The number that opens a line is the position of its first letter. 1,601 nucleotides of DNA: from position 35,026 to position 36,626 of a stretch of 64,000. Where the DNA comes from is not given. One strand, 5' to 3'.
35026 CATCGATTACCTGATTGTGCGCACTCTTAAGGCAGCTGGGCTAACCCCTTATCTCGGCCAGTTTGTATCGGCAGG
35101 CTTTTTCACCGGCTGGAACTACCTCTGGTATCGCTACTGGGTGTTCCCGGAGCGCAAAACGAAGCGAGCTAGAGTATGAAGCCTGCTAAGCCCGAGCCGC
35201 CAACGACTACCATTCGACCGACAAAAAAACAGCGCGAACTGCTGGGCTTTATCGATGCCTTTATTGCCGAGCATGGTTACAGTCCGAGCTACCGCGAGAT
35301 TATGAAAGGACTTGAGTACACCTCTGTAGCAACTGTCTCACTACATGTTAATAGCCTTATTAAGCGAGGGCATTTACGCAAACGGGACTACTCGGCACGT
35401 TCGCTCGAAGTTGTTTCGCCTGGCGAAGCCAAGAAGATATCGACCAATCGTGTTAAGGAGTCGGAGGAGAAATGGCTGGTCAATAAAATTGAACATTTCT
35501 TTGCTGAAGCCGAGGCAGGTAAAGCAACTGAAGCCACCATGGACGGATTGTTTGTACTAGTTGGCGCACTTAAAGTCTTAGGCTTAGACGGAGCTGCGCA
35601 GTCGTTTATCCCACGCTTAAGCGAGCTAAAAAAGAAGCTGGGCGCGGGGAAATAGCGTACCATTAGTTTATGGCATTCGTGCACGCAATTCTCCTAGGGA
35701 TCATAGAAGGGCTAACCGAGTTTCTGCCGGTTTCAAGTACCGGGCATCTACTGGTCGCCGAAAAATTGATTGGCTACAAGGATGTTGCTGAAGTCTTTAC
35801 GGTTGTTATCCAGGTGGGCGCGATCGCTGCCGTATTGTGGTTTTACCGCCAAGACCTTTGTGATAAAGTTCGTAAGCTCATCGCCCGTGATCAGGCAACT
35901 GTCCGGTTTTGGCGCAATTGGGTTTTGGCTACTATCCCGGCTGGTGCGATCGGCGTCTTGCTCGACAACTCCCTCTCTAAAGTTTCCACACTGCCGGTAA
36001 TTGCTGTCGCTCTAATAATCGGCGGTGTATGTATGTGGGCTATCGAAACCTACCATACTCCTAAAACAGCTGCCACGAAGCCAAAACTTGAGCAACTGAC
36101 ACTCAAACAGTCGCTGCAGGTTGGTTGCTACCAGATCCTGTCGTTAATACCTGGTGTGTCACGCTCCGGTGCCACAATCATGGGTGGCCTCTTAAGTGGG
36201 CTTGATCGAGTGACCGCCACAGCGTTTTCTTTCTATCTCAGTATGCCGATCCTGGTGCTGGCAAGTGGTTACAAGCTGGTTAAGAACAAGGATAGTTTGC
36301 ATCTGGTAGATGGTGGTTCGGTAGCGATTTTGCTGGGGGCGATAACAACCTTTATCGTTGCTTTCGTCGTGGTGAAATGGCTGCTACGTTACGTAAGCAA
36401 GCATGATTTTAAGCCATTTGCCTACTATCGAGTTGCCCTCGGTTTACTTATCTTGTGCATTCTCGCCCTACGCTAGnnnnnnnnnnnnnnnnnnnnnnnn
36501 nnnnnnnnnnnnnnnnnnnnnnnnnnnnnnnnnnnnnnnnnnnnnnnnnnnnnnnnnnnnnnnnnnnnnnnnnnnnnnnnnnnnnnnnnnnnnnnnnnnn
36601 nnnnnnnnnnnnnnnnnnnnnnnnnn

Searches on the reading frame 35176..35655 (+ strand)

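Call 6: search_protein_families(library=pfam, proteins=[window:35176-35655:+], max_evalue=1)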
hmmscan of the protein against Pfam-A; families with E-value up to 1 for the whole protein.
window:35176-35655:+ (159 aa): 3 families
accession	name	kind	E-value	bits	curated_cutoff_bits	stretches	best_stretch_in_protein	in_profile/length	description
PF01726.22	LexA_DNA_bind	-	2.8e-13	49.9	23.7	1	16-75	5-64/65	LexA DNA binding domain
PF13730.12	HTH_36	-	0.14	12.4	25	1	37-67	26-55/55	Helix-turn-helix domain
PF02173.22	pKID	-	0.15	12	25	0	37-47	20-30/41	pKID domain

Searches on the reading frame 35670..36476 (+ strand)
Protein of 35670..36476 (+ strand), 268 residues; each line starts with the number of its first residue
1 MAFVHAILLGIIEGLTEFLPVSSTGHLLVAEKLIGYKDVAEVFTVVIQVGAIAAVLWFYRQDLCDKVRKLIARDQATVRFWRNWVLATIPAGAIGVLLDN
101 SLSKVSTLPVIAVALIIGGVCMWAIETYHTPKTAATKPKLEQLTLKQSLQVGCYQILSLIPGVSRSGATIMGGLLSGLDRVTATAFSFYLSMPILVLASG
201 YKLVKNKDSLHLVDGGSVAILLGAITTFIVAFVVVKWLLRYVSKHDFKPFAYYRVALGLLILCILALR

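Call 6: search_protein_families(library=pfam, proteins=[window:35670-36476:+], max_evalue=1)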
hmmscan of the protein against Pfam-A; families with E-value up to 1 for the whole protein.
window:35670-36476:+ (268 aa): 5 families
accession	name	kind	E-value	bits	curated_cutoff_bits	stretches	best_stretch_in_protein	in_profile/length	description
PF02673.24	BacA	-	7.6e-79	265.5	33.4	1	6-260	1-257/257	Bacitracin resistance protein BacA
PF00892.27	EamA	-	0.026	15.3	28.2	2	85-189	8-109/135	EamA-like transporter family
PF04246.17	RseC_MucC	-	0.09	13.1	24.4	1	182-248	64-125/130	Positive regulator of sigma(E), RseC/MucC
PF12877.12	KIAA1549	-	0.18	10.6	24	0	159-201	77-120/676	UPF0606 protein KIAA1549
PF08229.16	SHR3_chaperone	-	0.55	9.6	25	1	195-232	70-107/188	ER membrane protein SH3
